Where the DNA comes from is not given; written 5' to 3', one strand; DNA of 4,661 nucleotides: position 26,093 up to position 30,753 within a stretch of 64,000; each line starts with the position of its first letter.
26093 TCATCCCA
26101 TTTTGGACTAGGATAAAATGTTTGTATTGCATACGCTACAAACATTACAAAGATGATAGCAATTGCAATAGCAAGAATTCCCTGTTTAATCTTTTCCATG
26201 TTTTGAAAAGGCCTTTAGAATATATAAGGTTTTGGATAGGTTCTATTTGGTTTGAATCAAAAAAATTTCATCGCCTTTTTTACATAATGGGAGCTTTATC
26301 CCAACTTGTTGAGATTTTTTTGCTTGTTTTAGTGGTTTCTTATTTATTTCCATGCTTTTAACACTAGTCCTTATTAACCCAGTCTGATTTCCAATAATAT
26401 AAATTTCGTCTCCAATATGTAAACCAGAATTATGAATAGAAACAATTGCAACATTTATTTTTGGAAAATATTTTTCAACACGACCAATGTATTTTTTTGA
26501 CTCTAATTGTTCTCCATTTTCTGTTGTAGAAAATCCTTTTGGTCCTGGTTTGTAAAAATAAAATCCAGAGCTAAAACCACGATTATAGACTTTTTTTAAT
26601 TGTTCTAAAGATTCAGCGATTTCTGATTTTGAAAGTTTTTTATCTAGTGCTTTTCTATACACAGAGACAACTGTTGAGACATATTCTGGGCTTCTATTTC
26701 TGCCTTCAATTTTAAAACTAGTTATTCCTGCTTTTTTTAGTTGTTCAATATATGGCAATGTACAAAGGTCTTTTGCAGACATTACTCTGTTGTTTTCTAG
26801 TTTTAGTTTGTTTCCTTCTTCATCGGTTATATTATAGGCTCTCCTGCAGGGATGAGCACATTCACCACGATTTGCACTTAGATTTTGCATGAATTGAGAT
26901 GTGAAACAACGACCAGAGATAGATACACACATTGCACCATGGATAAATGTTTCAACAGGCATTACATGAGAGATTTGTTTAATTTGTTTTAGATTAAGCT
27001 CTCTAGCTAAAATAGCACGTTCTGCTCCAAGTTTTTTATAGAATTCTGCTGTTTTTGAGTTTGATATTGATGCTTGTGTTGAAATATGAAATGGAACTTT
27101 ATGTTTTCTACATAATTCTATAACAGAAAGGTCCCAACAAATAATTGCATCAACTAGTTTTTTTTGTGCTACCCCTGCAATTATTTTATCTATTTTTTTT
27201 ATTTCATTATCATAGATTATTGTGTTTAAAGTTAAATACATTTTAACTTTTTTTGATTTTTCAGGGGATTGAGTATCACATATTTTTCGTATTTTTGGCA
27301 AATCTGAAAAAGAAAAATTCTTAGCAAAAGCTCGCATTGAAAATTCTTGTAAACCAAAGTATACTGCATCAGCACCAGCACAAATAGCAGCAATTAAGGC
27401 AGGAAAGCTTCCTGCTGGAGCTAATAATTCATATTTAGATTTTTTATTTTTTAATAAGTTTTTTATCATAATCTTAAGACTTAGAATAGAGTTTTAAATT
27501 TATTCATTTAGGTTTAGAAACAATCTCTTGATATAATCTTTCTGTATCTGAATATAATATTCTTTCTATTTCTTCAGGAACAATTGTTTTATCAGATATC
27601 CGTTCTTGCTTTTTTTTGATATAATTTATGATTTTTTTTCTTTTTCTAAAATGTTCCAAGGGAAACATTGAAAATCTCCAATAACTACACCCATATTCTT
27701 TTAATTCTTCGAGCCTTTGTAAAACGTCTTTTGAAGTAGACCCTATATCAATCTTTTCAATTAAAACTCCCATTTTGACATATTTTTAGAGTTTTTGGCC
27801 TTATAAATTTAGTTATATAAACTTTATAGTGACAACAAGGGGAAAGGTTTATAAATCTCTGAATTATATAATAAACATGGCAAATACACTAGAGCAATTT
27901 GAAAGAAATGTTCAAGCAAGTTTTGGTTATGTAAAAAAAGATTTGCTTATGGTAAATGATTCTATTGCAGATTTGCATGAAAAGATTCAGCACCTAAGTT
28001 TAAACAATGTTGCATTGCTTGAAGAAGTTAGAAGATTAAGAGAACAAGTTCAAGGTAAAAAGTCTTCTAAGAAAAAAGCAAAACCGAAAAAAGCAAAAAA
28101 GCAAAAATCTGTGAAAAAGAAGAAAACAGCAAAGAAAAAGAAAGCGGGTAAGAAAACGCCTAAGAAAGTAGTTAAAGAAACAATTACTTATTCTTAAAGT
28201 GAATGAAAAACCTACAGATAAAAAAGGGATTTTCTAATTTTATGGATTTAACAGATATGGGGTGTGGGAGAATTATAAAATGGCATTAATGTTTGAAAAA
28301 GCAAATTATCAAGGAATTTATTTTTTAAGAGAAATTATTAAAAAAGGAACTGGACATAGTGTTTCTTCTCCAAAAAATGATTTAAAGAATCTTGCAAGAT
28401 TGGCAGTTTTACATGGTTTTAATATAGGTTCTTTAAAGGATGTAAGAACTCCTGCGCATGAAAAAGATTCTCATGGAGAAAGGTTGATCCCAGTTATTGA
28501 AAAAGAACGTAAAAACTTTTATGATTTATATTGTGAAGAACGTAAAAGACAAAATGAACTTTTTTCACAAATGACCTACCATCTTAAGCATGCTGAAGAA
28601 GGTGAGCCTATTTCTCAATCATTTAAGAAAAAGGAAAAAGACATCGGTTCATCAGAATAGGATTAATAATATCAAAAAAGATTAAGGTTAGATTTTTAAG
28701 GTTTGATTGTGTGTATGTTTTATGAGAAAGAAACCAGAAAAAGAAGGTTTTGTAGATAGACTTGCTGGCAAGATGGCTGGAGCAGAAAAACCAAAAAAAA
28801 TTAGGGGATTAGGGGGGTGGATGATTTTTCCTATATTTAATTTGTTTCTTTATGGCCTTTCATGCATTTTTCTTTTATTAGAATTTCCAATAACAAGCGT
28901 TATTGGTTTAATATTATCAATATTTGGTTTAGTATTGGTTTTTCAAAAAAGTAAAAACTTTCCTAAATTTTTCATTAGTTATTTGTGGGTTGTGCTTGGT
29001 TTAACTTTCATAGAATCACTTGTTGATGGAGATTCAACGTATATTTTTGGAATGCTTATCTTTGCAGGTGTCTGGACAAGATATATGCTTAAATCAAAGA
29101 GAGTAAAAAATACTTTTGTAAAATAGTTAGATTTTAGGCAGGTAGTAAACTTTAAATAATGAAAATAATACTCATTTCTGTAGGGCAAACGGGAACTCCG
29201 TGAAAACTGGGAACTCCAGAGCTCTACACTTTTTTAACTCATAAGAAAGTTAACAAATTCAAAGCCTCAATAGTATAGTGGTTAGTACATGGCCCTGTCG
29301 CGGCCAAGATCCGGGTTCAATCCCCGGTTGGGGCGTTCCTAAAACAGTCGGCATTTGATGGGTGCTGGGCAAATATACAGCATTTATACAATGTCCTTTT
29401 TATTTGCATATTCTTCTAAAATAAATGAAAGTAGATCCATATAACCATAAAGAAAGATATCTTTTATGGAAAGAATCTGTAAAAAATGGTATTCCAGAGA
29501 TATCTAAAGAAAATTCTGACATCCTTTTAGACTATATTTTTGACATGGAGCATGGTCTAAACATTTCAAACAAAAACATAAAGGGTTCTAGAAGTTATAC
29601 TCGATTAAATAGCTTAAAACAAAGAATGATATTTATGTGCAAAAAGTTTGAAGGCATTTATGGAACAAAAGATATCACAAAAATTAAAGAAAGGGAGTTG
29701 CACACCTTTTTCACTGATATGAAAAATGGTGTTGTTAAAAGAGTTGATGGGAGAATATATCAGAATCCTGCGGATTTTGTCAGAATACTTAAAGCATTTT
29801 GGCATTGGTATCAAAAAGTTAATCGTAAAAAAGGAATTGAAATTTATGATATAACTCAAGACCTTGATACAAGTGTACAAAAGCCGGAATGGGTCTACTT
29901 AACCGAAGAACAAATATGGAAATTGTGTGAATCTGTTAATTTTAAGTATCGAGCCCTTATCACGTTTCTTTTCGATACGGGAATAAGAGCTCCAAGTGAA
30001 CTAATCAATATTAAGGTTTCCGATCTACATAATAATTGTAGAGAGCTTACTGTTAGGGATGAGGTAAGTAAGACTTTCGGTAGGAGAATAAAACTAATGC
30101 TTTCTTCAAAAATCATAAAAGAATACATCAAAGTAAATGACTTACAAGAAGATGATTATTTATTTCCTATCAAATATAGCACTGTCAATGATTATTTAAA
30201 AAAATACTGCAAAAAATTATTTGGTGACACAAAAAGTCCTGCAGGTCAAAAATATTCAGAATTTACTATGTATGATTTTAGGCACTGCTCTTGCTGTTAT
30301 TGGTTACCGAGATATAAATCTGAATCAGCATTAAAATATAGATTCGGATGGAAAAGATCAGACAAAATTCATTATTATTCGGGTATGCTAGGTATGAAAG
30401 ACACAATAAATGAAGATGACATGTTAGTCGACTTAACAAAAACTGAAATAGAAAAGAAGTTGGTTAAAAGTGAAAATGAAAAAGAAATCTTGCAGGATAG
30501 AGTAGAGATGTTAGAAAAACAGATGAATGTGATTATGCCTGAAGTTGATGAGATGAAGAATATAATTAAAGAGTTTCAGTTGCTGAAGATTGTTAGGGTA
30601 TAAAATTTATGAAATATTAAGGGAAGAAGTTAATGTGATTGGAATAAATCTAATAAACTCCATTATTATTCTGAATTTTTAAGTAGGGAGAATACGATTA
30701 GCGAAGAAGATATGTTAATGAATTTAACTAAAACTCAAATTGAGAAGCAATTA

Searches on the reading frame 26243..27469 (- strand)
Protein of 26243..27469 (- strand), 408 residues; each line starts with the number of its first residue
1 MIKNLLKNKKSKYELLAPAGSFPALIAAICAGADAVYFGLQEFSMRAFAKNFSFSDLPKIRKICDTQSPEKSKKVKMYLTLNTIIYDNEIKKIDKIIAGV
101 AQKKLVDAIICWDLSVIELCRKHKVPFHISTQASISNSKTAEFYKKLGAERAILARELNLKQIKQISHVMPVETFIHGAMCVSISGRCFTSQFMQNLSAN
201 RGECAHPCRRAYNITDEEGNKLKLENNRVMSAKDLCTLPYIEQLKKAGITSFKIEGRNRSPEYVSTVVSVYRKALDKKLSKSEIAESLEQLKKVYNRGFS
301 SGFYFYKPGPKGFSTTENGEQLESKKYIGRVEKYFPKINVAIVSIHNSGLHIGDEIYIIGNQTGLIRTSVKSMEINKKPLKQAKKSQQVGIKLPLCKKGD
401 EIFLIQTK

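Call 14: search_protein_families(library=ncbifam, proteins=[window:26243-27469:-], max_evalue=0.00001)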
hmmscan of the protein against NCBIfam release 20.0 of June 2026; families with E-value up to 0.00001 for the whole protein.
window:26243-27469:- (408 aa): 4 families
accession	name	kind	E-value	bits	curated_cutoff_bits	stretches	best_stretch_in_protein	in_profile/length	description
NF011996.0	PRK15452.1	equivalog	7.2e-62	209.6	534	2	11-220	3-210/449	prephenate-dependent tRNA uridine(34) hydroxylase TrhP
NF047963.1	quinone_UbiU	equivalog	6.9e-47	160.2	440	2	14-224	2-212/331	ubiquinone anaerobic biosynthesis protein UbiU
NF047965.1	quinone_UbiV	equivalog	2.6e-21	76.4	275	1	73-309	61-290/292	ubiquinone anaerobic biosynthesis protein UbiV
NF011991.0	PRK15447.1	equivalog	2.3e-19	69.9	283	1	73-310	62-296/302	U32 family peptidase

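Call 40: find_encoding_contigs(protein=window:26243-27469:-, flank=10000, max_places=10)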
Protein window:26243-27469:- (408 aa): 5 contigs read that carry it; 1 place shown.
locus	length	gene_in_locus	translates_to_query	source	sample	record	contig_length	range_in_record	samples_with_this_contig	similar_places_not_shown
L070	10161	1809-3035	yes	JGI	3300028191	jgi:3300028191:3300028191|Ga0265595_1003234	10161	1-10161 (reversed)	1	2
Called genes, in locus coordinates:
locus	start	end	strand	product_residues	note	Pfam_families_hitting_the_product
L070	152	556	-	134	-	PF10754:DUF2569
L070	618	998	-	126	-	-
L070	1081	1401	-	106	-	-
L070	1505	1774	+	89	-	-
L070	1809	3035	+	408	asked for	PF01136:Peptidase_U32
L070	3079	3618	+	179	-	-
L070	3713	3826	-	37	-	-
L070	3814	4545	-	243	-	PF02673:BacA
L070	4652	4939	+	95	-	-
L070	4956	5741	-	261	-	PF00565:SNase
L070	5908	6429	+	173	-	-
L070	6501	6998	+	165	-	-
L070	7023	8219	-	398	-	-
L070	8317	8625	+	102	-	PF00338:Ribosomal_S10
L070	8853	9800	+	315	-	-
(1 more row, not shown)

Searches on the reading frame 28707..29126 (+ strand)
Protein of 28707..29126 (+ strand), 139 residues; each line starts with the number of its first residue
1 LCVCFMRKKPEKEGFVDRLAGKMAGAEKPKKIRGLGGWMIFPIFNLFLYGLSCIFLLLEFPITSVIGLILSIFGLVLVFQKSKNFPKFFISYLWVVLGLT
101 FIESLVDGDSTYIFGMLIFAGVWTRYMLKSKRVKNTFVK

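Call 15: search_protein_families(library=pfam, proteins=[window:28707-29126:+], max_evalue=0.01)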
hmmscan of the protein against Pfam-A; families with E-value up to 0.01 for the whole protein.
window:28707-29126:+ (139 aa): 1 family
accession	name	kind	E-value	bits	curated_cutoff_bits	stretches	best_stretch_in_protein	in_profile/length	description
PF10754.15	DUF2569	-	4.6e-13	50.3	26.5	1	62-138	58-143/143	Protein of unknown function (DUF2569)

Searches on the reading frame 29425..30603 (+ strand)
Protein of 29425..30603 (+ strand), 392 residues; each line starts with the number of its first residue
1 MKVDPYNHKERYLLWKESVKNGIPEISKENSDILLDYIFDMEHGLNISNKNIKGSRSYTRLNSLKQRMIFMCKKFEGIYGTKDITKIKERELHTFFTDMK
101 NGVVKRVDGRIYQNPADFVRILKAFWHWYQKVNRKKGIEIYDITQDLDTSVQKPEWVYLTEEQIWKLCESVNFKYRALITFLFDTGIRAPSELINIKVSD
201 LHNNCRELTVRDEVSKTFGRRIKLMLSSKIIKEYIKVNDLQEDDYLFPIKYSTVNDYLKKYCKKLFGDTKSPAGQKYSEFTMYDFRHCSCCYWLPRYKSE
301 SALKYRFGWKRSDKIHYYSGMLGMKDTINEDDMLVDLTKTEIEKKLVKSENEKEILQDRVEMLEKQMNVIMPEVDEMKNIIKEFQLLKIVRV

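Call 11: search_protein_families(library=pfam, proteins=[window:29425-30603:+], max_evalue=0.01)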
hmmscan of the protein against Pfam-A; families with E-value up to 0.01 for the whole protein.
window:29425-30603:+ (392 aa): 1 family
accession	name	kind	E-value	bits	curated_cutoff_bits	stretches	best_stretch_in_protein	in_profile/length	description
PF00589.27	Phage_integrase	-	4.9e-11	43.2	27.1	1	160-318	4-165/172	Phage integrase family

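Call 41: find_encoding_contigs(protein=window:29425-30603:+, flank=10000, max_places=10)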
Protein window:29425-30603:+ (392 aa): 6 contigs read that carry it; 4 places shown.
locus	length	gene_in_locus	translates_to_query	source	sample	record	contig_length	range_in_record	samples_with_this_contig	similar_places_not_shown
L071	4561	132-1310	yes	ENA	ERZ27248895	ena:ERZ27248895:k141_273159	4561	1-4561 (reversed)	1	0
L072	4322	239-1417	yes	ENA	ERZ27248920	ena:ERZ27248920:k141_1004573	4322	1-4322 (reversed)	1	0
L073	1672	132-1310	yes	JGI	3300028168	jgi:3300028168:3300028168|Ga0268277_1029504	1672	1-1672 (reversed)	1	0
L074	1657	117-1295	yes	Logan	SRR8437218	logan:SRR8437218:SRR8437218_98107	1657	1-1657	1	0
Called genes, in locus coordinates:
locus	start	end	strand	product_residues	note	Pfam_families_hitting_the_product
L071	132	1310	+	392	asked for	PF00589:Phage_integrase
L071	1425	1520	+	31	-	-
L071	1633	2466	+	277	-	PF02086:MethyltransfD12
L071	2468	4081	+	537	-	PF14072:DndB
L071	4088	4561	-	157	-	?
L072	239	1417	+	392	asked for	PF00589:Phage_integrase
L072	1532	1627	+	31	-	-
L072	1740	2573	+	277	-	PF02086:MethyltransfD12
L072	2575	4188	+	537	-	PF14072:DndB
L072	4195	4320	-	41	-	?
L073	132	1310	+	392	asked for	PF00589:Phage_integrase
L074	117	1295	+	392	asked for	PF00589:Phage_integrase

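Call 45: search_solved_structures(query=window:29425-30603:+, max_evalue=0.01)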
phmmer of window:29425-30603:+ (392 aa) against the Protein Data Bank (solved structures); distinct sequences matched with E-value up to 0.01: 0.

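Call 46: search_protein_families(library=ncbifam, proteins=[window:29425-30603:+], max_evalue=0.01)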
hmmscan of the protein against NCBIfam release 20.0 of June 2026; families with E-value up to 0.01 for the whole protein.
window:29425-30603:+ (392 aa): 4 families
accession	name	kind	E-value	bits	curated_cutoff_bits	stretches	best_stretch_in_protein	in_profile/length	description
NF040815.2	recomb_XerA_Arch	equivalog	2.1e-12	47.2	220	1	71-264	23-206/263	site-specific tyrosine recombinase/integron integrase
TIGR02225.1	recomb_XerD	equivalog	1.1e-05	24.9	329.6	1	83-240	37-189/290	site-specific tyrosine recombinase XerD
NF001399.0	PRK00283.1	subfamily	2.8e-05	23.5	279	1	83-217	47-177/300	tyrosine recombinase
TIGR02249.1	integrase_gron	subfamily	0.0013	18.2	265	1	72-215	26-157/315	integron integrase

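Call 47: search_protein_families(library=phrogs, proteins=[window:29425-30603:+], max_evalue=0.001)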
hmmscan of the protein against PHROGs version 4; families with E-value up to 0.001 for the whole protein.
window:29425-30603:+ (392 aa): 2 families
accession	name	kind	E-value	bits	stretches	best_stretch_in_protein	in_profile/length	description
phrog_1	-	integration and excision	5.1e-22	79.9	1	63-315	189-428/611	integrase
phrog_216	-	integration and excision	2.5e-14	54.1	1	158-370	55-268/301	integrase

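Call 48: find_homologous_proteins(query=window:29425-30603:+, max_evalue=1e-20)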
Query window:29425-30603:+ (392 aa): 2338 proteins with E <= 1e-20 among 5549 candidates; the best 120 are listed.
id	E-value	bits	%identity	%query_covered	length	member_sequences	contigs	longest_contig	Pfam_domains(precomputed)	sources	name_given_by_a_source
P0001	6.0e-242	820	90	100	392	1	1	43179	PF00589.28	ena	-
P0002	8.9e-238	807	88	100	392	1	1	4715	PF00589.28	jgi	jgi:integrase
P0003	1.0e-237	807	87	100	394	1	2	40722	PF00589.28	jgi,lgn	-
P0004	1.6e-237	806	87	100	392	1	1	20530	PF00589.28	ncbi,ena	-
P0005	4.9e-235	798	88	100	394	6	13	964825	PF00589.28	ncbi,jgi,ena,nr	ncbi:tyrosine-type recombinase/integrase [Candidatus Pacearchaeota archaeon]|nr:tyrosine-type recomb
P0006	2.6e-211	720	78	100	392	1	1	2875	PF00589.28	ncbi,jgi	-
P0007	5.3e-211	719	80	100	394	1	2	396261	PF00589.28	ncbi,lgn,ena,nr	ncbi:site-specific integrase [archaeon]|nr:site-specific integrase [archaeon]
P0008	3.7e-210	716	79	100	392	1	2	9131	PF00589.28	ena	-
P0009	7.8e-208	708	79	100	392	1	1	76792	PF00589.28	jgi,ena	-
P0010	9.1e-208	708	78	100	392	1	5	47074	PF00589.28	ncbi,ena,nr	ncbi:tyrosine-type recombinase/integrase [Candidatus Pacearchaeota archaeon]|nr:tyrosine-type recomb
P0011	1.4e-207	707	79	99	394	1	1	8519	PF00589.28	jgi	jgi:integrase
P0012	7.4e-202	689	78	96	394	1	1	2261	PF00589.28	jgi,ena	-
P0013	1.3e-201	688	76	97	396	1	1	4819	PF00589.28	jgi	-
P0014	3.5e-201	686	78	96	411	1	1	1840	PF00589.28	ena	-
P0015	1.6e-198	678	74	99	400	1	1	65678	-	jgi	jgi:site-specific recombinase XerD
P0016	2.2e-198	677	87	84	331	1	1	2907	PF00589.28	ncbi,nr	ncbi:tyrosine-type recombinase/integrase, partial [Candidatus Pacearchaeota archaeon]|nr:tyrosine-ty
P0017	1.2e-194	665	73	100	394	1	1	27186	PF00589.28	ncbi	ncbi:MAG: site-specific integrase [archaeon]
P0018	4.3e-192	656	74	97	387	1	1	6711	PF00589.28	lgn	-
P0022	5.9e-177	607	66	98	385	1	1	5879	PF00589.28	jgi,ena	-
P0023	4.1e-176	604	69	95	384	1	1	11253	PF00589.28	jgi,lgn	-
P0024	3.3e-174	598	67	97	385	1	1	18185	PF00589.28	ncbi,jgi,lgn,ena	-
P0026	4.2e-173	594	67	96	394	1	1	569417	PF00589.28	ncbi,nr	ncbi:tyrosine-type recombinase/integrase [Methanococcoides sp. SA1]|nr:tyrosine-type recombinase/int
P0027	4.9e-172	590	68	96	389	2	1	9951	PF00589.28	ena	-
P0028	2.3e-171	588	64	99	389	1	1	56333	PF00589.28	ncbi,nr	ncbi:MAG: tyrosine-type recombinase/integrase [Nanoarchaeota archaeon]|nr:tyrosine-type recombinase/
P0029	1.2e-170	586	66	98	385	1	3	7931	PF00589.28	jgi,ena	-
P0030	2.0e-170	585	66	98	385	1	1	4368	PF00589.28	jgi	-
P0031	6.9e-170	583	66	94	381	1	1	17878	PF00589.28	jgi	jgi:integrase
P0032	1.4e-169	582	64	99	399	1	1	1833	PF00589.28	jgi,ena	-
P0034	5.0e-169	580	65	97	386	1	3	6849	PF00589.28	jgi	jgi:integrase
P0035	8.3e-169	580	66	98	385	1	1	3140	PF00589.28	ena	-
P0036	1.2e-168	579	64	98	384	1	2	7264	PF00589.28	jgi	jgi:hypothetical protein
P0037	6.1e-168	577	64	98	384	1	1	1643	PF00589.28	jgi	jgi:hypothetical protein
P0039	1.1e-167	576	65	96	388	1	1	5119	PF00589.28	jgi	-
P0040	2.3e-167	575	66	98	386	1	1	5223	PF00589.28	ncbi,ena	-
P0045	1.5e-166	572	64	94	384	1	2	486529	PF00589.28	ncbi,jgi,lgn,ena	ncbi:MAG: tyrosine-type recombinase/integrase [Candidatus Pacearchaeota archaeon]|jgi:integrase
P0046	2.0e-166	572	67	94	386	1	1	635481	PF00589.28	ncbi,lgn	-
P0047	2.7e-166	571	66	94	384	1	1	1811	PF00589.28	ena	-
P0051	2.1e-165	569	66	96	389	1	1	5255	PF00589.28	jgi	-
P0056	4.2e-165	568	69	93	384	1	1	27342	PF00589.28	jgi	jgi:integrase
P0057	5.1e-165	567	67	96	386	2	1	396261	PF00589.28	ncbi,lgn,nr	ncbi:site-specific integrase [archaeon]|nr:site-specific integrase [archaeon]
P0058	5.2e-165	567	66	95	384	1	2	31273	PF00589.28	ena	-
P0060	6.8e-165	567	63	98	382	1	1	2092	PF00589.28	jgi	jgi:integrase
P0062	1.1e-164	566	65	95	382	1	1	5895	PF00589.28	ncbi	-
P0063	1.1e-164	566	67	94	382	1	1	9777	PF00589.28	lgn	-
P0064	1.5e-164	566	64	96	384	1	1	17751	PF00589.28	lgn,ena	-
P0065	2.2e-164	565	62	98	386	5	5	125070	PF00589.28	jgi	jgi:integrase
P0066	2.7e-164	565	64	97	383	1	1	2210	PF00589.28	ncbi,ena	-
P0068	4.0e-164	564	66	94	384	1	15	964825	PF00589.28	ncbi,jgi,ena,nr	ncbi:site-specific integrase [Candidatus Pacearchaeota archaeon]|nr:site-specific integrase [Candida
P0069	4.3e-164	564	63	96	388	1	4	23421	PF00589.28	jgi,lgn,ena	-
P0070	6.9e-164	564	64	95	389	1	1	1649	PF00589.28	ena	-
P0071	6.9e-164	564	63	96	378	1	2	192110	PF00589.28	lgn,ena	-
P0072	7.7e-164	563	63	98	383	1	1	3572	PF00589.28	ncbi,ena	-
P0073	8.4e-164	563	66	94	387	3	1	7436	PF00589.28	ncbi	-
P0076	1.2e-163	563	66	94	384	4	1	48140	PF00589.28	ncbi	ncbi:MAG: tyrosine-type recombinase/integrase [Nanobdellota archaeon]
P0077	1.2e-163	563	65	98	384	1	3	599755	PF00589.28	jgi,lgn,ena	-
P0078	1.9e-163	562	67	94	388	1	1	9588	PF00589.28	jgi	-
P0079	3.4e-163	561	65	95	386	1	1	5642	PF00589.28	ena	-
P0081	4.6e-163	561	63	98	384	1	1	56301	PF00589.28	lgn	-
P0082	6.4e-163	560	64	95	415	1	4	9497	PF00589.28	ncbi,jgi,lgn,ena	-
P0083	1.9e-162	559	65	94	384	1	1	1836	PF00589.28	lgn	-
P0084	2.3e-162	559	66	94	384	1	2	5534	PF00589.28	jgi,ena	-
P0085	2.4e-162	558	63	96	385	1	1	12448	PF00589.28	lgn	-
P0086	2.8e-162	558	65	96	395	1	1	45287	PF00589.28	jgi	-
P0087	3.1e-162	558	66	96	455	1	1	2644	PF00589.28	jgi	jgi:hypothetical protein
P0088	4.6e-162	558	67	94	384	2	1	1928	PF00589.28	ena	-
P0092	7.3e-162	557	64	94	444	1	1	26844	PF00589.28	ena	-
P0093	7.8e-162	557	65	95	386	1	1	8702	PF00589.28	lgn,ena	-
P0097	1.3e-161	556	67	94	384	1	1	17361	PF00589.28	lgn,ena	-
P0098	1.7e-161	556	60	98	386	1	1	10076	PF00589.28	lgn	-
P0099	1.8e-161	556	65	96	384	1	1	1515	PF00589.28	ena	-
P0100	2.0e-161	555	63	94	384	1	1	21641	PF00589.28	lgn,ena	-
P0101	2.4e-161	555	59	98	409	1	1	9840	PF00589.28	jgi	jgi:integrase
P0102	2.6e-161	555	62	98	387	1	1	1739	PF00589.28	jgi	jgi:integrase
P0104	3.1e-161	555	62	99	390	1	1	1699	PF00589.28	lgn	-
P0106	3.3e-161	555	62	97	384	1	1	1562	PF00589.28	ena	-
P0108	5.0e-161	554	63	94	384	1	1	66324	PF00589.28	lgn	-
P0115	8.2e-161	553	63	96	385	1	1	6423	PF00589.28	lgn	-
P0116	9.7e-161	553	62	97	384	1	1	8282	PF00589.28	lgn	-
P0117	1.0e-160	553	65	94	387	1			PF00589.28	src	-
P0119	1.3e-160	553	65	94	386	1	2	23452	PF00589.28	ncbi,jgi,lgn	jgi:integrase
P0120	1.6e-160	552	61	98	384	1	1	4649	PF00589.28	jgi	-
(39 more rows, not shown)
